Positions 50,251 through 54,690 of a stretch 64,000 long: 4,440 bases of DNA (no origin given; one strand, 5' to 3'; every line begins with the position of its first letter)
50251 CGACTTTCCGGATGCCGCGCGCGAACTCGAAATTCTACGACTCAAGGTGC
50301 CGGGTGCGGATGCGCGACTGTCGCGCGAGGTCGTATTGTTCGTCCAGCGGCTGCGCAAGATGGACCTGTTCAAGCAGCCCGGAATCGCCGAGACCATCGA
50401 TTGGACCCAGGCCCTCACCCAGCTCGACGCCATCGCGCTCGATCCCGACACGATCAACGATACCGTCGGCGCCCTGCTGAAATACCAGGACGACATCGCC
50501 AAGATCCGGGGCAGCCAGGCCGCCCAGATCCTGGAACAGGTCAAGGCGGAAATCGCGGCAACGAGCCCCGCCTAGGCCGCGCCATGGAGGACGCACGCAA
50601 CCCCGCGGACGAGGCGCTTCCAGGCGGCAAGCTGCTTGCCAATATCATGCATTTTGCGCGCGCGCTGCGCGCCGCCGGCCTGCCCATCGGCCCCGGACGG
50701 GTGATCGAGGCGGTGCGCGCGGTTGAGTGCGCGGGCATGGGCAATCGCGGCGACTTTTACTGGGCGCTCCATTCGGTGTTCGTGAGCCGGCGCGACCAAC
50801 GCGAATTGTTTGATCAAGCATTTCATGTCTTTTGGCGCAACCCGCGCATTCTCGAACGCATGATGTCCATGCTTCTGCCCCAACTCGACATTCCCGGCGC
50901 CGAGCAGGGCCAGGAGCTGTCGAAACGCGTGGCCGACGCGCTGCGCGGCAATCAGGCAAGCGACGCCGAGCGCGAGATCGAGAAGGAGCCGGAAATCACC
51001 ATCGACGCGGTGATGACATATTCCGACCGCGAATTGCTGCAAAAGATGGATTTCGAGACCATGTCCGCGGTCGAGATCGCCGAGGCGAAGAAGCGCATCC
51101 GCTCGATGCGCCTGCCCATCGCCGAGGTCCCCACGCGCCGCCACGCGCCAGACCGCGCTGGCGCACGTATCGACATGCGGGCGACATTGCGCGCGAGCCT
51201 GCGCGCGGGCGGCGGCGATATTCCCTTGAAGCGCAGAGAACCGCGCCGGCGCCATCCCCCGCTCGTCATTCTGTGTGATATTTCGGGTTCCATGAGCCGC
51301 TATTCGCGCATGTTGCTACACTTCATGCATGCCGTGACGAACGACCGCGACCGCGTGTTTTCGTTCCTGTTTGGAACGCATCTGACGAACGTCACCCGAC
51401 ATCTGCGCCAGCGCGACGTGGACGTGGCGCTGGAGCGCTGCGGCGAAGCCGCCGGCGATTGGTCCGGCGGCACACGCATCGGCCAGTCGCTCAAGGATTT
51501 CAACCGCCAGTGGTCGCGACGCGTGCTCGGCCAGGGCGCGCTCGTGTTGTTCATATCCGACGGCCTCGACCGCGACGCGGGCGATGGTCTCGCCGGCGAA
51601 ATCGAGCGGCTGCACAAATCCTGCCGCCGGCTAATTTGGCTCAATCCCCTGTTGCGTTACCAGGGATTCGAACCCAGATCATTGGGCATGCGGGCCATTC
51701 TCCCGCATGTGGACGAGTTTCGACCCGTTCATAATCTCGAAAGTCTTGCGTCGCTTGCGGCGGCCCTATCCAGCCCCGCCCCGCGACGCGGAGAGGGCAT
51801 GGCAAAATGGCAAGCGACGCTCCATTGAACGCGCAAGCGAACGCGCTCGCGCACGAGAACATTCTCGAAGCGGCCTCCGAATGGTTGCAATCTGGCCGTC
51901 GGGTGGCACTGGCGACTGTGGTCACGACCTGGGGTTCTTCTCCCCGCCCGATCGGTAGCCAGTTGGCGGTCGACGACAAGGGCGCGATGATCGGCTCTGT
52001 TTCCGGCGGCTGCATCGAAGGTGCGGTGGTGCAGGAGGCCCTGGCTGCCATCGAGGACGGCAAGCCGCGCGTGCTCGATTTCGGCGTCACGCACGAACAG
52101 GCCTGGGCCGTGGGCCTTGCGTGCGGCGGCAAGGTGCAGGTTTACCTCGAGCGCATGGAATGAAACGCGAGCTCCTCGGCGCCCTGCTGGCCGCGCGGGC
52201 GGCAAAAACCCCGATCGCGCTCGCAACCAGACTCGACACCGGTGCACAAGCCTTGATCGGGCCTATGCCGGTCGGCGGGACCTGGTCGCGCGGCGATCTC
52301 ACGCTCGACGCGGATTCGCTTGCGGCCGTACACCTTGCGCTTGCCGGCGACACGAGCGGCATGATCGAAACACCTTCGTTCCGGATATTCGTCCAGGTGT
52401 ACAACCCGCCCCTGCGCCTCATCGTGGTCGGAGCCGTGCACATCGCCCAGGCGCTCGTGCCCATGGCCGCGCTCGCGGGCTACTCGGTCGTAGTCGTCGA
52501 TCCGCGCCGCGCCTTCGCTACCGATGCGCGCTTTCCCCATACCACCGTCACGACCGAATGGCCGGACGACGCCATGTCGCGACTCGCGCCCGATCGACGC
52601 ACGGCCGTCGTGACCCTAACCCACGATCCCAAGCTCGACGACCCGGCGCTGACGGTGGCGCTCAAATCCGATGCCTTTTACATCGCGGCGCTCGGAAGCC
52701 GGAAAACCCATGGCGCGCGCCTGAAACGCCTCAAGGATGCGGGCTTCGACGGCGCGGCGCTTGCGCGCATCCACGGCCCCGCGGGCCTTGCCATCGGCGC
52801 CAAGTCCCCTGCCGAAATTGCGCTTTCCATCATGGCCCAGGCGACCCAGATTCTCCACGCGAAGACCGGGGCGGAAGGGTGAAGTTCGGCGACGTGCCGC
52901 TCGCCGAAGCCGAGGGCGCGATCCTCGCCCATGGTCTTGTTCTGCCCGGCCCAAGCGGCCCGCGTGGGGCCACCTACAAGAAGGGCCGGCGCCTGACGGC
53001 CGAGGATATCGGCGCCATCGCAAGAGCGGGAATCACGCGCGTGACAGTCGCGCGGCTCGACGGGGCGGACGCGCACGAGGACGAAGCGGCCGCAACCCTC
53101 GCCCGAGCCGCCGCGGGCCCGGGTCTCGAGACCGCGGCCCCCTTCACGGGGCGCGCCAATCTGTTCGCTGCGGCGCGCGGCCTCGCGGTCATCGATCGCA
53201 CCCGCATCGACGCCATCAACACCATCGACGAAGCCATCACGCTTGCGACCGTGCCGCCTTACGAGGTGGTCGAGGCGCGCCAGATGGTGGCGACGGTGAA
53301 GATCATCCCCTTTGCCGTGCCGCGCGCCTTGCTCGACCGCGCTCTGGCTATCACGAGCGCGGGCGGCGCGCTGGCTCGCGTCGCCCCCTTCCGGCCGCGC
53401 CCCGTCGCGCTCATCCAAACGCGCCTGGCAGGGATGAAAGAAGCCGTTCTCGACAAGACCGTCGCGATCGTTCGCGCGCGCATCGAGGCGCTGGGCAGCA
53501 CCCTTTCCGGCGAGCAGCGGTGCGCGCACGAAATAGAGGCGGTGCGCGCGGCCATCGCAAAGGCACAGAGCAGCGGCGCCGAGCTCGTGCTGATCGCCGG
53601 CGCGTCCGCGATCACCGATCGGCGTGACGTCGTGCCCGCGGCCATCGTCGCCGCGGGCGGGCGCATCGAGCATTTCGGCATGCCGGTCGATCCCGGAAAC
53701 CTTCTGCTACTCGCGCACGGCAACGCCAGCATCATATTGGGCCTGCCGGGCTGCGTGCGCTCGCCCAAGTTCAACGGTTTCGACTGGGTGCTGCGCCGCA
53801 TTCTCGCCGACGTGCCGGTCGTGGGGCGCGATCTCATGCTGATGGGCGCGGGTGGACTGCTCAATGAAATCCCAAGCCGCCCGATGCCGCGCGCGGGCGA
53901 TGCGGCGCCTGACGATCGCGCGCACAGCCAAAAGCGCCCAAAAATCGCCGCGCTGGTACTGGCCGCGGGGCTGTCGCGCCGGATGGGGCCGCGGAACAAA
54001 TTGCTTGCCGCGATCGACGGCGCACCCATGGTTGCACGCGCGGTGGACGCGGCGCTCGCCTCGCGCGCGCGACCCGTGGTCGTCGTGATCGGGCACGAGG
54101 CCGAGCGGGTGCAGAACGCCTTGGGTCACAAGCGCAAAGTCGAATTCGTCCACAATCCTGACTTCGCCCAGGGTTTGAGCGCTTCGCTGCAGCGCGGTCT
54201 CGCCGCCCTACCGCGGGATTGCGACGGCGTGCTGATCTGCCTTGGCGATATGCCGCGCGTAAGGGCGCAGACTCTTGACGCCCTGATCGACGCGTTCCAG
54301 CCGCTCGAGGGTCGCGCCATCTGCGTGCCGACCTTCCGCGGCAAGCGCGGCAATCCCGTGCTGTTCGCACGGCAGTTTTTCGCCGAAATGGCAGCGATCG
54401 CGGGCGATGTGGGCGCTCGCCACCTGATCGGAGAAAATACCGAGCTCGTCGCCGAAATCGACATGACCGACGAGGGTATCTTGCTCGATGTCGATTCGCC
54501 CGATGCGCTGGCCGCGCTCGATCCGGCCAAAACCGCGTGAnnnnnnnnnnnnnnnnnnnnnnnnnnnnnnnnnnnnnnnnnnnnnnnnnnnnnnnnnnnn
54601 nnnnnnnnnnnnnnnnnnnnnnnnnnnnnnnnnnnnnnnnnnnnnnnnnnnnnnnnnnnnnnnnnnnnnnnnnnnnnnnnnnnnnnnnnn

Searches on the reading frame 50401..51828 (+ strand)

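Call 13: search_protein_families(library=pfam, proteins=[window:50401-51828:+])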
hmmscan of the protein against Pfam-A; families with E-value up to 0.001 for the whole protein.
window:50401-51828:+ (475 aa): 1 family
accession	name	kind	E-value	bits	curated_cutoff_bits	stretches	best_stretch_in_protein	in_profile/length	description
PF05762.20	VWA_CoxE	-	4.5e-71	239.2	26.4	1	231-449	3-222/222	VWA domain containing CoxE-like protein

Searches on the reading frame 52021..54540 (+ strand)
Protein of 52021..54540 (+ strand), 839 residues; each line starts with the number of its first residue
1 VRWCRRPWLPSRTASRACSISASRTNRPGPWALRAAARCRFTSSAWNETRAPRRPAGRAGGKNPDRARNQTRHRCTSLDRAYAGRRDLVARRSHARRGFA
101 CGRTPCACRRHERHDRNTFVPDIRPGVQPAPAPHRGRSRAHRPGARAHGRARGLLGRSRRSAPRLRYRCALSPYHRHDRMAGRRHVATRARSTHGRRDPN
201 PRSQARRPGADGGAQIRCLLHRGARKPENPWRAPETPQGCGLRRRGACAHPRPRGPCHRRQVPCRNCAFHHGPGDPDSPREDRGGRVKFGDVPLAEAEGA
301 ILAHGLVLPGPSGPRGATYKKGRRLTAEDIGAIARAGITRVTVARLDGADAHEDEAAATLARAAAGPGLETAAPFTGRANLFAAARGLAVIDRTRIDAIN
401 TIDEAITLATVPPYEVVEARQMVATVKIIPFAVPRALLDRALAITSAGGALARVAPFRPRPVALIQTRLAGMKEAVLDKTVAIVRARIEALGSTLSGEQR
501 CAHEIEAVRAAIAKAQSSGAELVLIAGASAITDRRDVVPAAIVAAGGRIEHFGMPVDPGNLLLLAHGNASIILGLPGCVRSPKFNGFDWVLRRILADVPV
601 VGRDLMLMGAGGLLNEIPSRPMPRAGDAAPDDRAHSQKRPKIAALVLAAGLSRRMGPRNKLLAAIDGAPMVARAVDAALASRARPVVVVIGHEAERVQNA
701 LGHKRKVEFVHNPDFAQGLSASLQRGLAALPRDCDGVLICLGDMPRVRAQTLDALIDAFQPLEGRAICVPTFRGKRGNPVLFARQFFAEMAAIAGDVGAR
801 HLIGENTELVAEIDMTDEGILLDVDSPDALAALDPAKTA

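Call 13: search_protein_families(library=pfam, proteins=[window:52021-54540:+])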
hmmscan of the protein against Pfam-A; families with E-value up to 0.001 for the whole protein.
window:52021-54540:+ (839 aa): 3 families
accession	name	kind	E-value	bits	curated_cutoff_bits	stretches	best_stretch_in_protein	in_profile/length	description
PF12804.13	NTP_transf_3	-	4.2e-38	131.5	27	1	644-806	1-157/160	MobA-like NTP transferase domain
PF01128.25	IspD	-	5.8e-09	36.5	27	1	642-766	1-125/221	2-C-methyl-D-erythritol 4-phosphate cytidylyltransferase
PF00994.29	MoCF_biosynth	-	9.5e-08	32.3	26.6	1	473-581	11-129/144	Probable molybdopterin binding domain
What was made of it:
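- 49655..54540 (+): Accessory genes: a CoxD-like AAA ATPase, a CoxE-like VWA protein, and an ORF carrying MoCF_biosynth and MobA-like NTP-transferase domains that may supply the dinucleotide cofactor. Pfam (call 13)
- On XDH/xanthine oxidase family, molybdopterin-binding large subunit: A MobA-like transferase gene at 52021-54540 is compatible with a dinucleotide pterin cofactor such as MCD being made (call 13).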
